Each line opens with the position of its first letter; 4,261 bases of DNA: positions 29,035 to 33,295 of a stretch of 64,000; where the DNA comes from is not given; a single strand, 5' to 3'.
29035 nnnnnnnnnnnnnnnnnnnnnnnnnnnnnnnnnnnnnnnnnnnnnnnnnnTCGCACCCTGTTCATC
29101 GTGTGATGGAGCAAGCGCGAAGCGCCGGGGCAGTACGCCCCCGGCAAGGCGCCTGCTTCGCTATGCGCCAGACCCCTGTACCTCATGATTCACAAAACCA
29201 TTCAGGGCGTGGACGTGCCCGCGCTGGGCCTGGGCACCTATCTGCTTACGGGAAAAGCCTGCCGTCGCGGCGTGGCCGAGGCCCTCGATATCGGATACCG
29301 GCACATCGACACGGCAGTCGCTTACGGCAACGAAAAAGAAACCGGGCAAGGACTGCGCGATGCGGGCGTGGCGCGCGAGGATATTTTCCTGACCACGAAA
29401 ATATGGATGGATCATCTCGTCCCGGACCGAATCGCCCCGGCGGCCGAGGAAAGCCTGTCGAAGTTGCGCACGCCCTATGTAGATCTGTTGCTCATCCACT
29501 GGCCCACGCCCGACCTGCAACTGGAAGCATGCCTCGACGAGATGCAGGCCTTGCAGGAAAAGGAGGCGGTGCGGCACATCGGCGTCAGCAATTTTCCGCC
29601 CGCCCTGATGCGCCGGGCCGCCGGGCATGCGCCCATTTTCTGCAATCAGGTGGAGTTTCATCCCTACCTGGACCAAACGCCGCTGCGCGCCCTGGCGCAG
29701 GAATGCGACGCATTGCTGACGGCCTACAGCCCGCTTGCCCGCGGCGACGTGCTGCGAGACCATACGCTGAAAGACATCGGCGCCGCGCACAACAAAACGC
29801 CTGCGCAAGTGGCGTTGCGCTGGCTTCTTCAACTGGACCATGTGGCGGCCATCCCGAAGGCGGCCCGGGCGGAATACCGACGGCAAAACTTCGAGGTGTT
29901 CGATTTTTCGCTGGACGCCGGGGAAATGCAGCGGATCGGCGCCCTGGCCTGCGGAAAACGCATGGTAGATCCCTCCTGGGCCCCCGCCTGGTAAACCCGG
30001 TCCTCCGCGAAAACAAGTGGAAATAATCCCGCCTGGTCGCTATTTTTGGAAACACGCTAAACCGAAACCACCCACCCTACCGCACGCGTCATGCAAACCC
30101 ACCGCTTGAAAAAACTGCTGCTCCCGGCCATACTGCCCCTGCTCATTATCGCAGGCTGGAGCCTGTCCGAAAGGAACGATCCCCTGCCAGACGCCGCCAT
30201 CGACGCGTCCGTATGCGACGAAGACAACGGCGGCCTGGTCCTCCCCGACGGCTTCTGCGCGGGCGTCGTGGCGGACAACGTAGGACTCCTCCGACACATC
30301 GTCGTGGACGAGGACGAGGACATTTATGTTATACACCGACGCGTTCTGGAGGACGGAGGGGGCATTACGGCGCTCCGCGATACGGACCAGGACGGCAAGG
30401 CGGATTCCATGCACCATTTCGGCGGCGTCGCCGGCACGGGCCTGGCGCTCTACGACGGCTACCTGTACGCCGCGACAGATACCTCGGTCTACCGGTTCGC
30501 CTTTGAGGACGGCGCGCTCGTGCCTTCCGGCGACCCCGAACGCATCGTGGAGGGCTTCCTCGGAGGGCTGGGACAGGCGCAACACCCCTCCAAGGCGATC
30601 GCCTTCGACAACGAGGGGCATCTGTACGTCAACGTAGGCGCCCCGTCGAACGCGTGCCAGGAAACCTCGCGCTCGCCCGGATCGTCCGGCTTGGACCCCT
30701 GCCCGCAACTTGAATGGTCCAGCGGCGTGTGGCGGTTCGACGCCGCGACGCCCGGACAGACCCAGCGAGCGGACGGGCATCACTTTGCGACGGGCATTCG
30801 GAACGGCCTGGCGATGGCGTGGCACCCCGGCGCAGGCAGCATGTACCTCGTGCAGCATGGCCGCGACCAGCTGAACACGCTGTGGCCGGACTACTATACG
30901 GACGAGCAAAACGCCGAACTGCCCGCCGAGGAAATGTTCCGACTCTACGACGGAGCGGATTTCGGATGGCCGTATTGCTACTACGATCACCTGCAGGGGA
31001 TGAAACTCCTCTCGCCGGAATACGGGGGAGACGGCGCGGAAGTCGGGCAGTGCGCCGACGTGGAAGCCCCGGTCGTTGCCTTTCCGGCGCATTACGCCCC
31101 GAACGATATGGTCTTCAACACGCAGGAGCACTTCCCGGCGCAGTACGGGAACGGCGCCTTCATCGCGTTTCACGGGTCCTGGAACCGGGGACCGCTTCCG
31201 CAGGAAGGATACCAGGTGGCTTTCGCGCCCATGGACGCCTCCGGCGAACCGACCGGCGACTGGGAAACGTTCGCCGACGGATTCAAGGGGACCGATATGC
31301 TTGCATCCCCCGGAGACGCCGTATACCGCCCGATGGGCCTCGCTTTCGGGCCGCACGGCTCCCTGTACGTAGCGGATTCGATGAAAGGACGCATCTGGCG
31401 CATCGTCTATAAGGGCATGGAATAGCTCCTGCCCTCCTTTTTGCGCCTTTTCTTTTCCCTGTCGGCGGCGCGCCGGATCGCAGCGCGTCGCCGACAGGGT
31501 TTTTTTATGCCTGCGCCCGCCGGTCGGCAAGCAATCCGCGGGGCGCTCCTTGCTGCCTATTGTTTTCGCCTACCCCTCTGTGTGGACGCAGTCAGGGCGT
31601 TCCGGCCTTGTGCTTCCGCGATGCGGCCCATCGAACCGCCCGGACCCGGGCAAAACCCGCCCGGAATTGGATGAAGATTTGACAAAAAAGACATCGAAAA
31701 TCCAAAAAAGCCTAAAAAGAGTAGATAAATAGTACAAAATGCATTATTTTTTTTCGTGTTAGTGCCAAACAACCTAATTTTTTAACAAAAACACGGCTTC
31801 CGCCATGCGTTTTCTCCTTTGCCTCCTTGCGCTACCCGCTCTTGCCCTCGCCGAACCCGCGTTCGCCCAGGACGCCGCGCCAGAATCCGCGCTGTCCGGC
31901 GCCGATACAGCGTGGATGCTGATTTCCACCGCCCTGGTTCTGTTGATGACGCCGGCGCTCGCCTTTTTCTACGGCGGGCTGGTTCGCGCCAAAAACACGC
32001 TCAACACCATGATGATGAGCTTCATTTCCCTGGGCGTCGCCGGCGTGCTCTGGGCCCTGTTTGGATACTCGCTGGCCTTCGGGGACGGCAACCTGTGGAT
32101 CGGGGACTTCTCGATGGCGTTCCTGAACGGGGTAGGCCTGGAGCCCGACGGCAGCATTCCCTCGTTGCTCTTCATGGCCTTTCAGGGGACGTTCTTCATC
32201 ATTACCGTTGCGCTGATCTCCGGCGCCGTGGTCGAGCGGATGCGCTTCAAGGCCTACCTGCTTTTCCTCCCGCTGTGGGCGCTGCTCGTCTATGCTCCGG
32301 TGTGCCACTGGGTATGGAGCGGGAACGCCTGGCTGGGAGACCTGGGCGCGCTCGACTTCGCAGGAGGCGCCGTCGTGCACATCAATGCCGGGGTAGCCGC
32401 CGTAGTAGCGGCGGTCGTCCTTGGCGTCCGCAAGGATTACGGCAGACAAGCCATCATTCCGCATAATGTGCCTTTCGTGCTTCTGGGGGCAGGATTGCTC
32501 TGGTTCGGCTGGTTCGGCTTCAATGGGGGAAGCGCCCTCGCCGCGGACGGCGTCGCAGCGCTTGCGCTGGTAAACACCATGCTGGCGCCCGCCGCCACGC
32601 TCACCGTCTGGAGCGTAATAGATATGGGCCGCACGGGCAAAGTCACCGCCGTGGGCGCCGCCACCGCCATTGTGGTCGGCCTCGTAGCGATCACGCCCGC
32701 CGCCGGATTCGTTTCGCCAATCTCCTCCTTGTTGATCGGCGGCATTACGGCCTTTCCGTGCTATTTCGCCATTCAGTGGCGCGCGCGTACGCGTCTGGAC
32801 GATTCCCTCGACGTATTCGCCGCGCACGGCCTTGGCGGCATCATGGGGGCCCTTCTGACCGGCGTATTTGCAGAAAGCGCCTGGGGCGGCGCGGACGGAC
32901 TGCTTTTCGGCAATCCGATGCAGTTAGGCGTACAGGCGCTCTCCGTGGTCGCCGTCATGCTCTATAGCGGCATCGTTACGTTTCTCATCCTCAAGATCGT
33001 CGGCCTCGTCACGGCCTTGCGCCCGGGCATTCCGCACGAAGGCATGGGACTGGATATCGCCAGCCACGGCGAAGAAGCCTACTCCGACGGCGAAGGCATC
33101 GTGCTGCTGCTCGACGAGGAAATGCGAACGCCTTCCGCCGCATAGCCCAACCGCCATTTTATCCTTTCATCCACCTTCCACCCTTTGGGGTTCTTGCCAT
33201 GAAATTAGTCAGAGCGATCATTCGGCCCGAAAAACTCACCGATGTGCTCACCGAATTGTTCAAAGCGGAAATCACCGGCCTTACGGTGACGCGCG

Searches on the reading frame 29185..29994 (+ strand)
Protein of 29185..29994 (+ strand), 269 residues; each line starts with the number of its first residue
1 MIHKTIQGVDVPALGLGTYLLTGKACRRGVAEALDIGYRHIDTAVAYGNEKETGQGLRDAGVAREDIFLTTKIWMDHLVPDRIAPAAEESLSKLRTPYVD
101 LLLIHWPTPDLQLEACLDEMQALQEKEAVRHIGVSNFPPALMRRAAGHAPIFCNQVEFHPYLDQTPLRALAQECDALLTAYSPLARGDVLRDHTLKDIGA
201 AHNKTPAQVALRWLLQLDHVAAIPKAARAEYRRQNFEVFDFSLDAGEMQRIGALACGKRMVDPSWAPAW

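Call 5: search_protein_families(library=pfam, proteins=[window:29185-29994:+], max_evalue=0.01)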
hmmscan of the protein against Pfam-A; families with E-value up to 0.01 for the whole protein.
window:29185-29994:+ (269 aa): 1 family
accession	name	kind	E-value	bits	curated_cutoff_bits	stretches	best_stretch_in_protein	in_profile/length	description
PF00248.27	Aldo_ket_red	-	3.7e-48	164.5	24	1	28-253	23-288/291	Aldo/keto reductase family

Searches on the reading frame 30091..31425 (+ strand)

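Call 5: search_protein_families(library=pfam, proteins=[window:30091-31425:+], max_evalue=0.01)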
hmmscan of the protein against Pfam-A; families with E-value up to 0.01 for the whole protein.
window:30091-31425:+ (444 aa): 4 families
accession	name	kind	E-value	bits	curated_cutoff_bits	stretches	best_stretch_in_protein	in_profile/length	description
PF07995.17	GSDH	-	4.5e-09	36.5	25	1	161-354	110-272/332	Glucose / Sorbosone dehydrogenase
PF22807.2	TrAA12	-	5.8e-08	31.9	30.9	1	218-436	152-376/463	TrAA12-like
PF23500.1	DUF7133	-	1.2e-06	28.6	27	0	87-192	56-160/385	Domain of unknown function (DUF7133)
PF01436.27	NHL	-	0.0011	19.3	20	0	412-436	2-26/28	NHL repeat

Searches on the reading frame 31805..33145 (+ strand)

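Call 32: search_protein_families(library=pfam, proteins=[window:31805-33145:+], max_evalue=0.0001)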
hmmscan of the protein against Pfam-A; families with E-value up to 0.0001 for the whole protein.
window:31805-33145:+ (446 aa): 1 family
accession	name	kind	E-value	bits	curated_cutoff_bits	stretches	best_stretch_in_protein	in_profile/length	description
PF00909.26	Ammonium_transp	-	7.7e-117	390.8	23.2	1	36-426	1-399/399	Ammonium Transporter Family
